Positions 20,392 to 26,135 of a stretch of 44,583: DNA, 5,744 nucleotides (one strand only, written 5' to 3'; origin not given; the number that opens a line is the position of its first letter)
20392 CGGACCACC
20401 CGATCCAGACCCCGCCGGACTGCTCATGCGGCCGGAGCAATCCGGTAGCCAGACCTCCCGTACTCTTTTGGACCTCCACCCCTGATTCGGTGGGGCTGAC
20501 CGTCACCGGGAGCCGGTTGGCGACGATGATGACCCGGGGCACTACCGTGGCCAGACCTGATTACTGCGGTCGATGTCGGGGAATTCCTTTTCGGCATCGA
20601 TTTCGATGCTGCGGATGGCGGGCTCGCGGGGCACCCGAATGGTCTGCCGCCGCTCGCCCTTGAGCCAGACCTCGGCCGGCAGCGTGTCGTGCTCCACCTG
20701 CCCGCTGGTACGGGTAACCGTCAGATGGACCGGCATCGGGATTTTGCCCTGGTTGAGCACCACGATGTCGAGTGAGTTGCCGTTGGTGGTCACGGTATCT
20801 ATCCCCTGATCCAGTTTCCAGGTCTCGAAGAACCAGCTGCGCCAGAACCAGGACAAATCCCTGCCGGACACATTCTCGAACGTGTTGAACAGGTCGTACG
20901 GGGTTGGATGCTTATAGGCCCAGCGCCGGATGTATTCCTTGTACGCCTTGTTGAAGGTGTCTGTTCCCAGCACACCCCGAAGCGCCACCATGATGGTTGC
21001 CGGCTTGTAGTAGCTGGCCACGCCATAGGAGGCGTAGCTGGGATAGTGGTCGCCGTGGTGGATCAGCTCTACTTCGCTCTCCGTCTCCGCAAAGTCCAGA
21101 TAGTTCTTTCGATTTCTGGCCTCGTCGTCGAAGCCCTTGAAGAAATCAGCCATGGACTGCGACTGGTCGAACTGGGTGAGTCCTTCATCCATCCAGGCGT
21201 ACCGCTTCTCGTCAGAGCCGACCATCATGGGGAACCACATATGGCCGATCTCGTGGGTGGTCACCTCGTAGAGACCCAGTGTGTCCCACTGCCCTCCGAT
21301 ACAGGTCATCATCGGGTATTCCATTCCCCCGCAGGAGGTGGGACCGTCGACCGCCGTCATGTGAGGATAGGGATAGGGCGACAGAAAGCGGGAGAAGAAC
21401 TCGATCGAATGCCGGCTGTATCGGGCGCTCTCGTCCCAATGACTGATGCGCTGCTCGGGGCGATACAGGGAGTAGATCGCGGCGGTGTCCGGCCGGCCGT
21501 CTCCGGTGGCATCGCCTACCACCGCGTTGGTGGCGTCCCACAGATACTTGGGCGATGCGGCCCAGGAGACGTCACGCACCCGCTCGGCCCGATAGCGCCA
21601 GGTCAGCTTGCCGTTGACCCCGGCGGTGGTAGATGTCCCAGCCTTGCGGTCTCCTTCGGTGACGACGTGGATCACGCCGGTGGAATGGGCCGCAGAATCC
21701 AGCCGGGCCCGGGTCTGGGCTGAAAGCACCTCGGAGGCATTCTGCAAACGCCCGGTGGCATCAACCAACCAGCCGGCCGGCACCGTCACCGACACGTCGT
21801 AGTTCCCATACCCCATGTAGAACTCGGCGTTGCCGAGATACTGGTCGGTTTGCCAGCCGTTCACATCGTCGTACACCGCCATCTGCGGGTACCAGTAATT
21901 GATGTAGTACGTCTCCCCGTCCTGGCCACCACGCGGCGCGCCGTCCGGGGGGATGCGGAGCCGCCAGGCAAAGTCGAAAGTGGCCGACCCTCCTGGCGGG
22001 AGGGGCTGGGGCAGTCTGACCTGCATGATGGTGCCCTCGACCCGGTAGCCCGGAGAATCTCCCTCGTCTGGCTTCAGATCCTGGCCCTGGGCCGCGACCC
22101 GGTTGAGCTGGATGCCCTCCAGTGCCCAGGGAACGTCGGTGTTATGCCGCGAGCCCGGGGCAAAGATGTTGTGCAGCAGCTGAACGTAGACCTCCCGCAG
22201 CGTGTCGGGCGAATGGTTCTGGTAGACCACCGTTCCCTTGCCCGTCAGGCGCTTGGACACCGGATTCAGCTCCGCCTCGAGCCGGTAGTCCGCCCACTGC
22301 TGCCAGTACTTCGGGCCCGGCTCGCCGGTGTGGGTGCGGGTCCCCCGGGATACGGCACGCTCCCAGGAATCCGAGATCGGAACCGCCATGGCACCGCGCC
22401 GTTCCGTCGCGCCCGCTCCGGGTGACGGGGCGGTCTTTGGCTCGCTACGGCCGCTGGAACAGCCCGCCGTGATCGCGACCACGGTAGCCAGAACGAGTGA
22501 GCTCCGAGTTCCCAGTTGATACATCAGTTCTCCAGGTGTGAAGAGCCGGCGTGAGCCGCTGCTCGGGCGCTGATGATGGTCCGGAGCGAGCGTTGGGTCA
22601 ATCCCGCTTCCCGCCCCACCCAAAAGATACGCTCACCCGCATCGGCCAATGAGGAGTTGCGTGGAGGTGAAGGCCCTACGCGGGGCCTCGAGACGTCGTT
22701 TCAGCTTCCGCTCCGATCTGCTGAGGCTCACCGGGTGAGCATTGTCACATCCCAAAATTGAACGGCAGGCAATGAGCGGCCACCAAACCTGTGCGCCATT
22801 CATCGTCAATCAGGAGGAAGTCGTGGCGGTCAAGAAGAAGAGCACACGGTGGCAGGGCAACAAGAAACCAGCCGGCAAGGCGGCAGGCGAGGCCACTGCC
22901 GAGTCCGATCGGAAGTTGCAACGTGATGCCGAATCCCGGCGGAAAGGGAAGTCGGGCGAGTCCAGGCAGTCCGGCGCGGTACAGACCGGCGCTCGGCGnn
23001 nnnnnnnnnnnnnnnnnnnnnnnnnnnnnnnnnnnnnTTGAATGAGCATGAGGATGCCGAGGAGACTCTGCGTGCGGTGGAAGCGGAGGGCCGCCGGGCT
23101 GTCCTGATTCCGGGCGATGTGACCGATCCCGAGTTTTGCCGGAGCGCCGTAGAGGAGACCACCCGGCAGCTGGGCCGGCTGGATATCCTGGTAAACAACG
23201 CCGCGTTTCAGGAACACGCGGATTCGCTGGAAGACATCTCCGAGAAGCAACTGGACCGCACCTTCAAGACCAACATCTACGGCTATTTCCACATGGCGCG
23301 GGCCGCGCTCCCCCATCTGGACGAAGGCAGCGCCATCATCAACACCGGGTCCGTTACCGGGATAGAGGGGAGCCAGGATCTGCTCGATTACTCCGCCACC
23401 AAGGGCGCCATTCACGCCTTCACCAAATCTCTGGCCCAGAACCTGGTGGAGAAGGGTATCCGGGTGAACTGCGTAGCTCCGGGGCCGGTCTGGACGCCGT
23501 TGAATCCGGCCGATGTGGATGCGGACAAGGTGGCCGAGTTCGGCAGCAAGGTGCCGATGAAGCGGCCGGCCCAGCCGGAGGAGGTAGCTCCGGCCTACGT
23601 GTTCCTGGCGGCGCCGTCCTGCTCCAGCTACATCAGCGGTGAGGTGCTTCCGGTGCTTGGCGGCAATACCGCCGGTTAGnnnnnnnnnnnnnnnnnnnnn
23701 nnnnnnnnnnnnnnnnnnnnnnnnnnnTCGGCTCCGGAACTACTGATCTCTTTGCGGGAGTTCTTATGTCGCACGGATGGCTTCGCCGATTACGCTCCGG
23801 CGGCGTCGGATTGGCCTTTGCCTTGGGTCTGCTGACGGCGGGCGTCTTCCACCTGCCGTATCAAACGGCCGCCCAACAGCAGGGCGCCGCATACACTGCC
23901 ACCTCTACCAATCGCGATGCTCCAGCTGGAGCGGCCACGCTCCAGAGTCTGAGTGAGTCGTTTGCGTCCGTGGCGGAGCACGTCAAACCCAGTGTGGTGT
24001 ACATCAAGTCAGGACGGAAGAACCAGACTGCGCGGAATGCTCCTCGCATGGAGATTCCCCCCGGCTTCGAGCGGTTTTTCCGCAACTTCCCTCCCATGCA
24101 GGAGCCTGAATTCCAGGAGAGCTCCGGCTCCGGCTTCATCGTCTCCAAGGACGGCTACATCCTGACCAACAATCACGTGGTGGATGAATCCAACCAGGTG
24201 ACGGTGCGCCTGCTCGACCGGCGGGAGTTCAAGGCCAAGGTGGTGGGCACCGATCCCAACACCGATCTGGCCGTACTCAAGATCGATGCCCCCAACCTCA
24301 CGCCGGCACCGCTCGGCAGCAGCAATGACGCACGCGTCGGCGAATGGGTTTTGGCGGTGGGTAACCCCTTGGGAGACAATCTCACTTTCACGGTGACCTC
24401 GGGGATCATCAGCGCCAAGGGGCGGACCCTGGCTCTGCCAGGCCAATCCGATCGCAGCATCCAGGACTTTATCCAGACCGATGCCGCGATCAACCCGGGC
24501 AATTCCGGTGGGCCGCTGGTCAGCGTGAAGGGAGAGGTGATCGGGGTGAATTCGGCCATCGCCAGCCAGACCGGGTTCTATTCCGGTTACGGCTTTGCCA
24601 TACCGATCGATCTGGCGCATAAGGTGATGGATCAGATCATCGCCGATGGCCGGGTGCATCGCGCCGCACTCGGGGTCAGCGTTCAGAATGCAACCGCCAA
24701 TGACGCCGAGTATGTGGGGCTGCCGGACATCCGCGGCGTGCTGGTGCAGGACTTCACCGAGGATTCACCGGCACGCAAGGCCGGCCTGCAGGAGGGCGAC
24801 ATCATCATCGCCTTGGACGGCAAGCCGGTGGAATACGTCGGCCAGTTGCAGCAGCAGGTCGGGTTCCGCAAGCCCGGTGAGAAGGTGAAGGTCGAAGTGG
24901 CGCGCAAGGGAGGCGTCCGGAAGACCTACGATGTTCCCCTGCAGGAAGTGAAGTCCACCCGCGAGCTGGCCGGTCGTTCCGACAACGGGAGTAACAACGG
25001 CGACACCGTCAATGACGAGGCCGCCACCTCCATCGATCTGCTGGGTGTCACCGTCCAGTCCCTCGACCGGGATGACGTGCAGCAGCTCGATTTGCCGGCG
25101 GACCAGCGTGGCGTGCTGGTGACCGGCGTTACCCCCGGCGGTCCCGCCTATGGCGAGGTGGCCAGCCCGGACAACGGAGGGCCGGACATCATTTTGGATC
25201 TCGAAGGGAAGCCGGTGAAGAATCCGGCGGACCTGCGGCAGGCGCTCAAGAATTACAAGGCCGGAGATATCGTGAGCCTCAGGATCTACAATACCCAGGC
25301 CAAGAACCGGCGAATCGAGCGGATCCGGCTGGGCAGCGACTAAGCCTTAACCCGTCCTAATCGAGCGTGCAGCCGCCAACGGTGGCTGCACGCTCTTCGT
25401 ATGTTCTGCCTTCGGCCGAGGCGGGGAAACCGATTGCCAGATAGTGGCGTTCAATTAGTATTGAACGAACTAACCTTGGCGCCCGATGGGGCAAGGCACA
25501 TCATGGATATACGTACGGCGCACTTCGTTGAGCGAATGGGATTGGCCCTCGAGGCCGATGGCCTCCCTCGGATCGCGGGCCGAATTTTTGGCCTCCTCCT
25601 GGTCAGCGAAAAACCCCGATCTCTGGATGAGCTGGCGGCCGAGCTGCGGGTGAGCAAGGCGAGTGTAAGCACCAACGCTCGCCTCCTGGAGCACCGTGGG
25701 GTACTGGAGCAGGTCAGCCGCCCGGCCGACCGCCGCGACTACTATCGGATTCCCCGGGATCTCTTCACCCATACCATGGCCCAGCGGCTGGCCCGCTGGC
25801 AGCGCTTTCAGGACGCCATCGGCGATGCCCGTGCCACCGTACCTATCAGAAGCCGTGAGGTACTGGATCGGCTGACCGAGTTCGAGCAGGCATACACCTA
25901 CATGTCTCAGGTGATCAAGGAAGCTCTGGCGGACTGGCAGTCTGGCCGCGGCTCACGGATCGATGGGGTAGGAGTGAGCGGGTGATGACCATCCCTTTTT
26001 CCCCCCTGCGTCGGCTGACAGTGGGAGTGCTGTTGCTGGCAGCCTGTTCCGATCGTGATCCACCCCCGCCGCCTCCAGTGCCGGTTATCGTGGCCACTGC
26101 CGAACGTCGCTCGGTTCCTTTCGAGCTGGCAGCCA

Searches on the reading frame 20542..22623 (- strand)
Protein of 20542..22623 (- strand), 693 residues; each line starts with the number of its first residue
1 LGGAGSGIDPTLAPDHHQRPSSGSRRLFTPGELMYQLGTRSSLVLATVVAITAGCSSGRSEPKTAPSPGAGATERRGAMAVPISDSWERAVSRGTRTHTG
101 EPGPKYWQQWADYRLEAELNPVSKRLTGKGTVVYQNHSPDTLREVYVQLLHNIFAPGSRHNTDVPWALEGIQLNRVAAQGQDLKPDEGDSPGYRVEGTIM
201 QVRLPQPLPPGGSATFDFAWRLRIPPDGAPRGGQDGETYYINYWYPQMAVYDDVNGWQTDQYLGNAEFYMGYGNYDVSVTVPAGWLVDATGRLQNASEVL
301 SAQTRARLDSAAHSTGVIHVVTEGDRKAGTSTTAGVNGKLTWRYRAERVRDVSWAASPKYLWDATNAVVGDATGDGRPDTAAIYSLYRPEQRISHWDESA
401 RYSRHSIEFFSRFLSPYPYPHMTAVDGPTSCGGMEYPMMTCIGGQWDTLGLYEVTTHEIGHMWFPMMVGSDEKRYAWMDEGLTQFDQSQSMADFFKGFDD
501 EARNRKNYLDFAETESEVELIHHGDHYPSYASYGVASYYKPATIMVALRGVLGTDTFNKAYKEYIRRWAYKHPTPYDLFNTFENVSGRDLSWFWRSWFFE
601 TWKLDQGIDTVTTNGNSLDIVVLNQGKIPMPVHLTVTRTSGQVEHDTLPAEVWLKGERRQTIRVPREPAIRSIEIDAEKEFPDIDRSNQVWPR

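Call 5: search_protein_families(library=pfam, proteins=[window:20542-22623:-], max_evalue=0.001)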
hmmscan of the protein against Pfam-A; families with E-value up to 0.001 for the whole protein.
window:20542-22623:- (693 aa): 1 family
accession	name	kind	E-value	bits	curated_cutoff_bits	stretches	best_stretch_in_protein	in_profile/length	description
PF01433.26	Peptidase_M1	-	8e-18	65.3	27.7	1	412-597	16-218/218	Peptidase family M1 domain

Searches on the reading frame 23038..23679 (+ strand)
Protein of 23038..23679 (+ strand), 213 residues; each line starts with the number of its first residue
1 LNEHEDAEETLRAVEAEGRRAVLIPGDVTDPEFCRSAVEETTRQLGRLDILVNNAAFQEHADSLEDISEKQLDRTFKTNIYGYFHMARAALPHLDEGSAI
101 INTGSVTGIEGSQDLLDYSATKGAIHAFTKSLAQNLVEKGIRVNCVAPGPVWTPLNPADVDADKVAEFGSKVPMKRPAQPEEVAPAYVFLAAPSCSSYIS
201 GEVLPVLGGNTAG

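Call 53: search_protein_families(library=pfam, proteins=[window:23038-23679:+], max_evalue=0.0001)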
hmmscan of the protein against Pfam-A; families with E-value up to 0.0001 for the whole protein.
window:23038-23679:+ (213 aa): 3 families
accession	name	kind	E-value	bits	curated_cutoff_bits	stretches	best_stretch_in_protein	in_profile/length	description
PF13561.12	adh_short_C2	-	2.1e-52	178.5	27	1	5-210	30-235/236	Enoyl-(Acyl carrier protein) reductase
PF00106.31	adh_short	-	2.5e-41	141.7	26.6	1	3-158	33-189/195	short chain dehydrogenase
PF08659.16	KR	-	1.8e-09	38.2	22.6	1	4-135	38-166/180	KR domain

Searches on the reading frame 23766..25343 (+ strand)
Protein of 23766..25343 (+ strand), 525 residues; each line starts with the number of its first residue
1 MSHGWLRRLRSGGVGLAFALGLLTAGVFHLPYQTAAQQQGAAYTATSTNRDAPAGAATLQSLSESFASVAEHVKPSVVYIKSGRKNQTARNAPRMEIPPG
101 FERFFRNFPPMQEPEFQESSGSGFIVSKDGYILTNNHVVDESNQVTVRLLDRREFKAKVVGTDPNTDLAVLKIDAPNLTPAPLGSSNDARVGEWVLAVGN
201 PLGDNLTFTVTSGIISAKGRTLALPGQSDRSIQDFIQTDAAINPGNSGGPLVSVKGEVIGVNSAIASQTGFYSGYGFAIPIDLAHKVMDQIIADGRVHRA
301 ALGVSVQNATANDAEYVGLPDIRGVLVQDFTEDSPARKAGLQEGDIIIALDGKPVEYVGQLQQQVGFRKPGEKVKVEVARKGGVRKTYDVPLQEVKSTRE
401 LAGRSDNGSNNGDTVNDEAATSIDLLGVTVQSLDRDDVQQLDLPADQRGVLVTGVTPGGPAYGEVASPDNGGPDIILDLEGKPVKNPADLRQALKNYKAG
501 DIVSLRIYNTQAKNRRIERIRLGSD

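Call 5: search_protein_families(library=pfam, proteins=[window:23766-25343:+], max_evalue=0.001)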
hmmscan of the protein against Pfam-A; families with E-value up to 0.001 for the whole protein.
window:23766-25343:+ (525 aa): 7 families
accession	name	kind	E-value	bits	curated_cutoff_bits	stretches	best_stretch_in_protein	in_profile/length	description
PF13365.12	Trypsin_2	-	2.6e-40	138.9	27.6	1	121-261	1-144/144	Trypsin-like peptidase domain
PF13180.12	PDZ_2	-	1.3e-24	86.8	27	2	301-391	2-79/80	PDZ domain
PF00089.32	Trypsin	-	1.5e-21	77.7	20.6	1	121-283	27-215/220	Trypsin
PF00595.29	PDZ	-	3e-14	53.6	23.2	1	298-378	8-80/81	PDZ domain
PF17820.7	PDZ_6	-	3e-12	46.5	27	1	332-380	7-54/54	PDZ domain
PF14685.13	PDZ_Tricorn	-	4e-08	33.6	25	0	331-386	28-84/88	Tricorn protease PDZ domain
PF10459.15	Peptidase_S46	-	0.00092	18.4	22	0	120-142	48-70/698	Peptidase S46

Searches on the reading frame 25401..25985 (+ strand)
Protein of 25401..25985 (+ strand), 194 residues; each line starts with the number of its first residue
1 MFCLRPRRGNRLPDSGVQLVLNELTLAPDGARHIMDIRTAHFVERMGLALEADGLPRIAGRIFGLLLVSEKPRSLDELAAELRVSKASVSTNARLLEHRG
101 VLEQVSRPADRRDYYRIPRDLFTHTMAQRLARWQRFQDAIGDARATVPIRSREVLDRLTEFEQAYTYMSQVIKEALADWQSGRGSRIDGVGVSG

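Call 53: search_protein_families(library=pfam, proteins=[window:25401-25985:+], max_evalue=0.0001)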
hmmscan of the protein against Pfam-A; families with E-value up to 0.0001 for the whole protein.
window:25401-25985:+ (194 aa): 1 family
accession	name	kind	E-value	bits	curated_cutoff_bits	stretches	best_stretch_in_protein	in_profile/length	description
PF12802.13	MarR_2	-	1.3e-08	35.3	27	1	54-112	2-60/61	MarR family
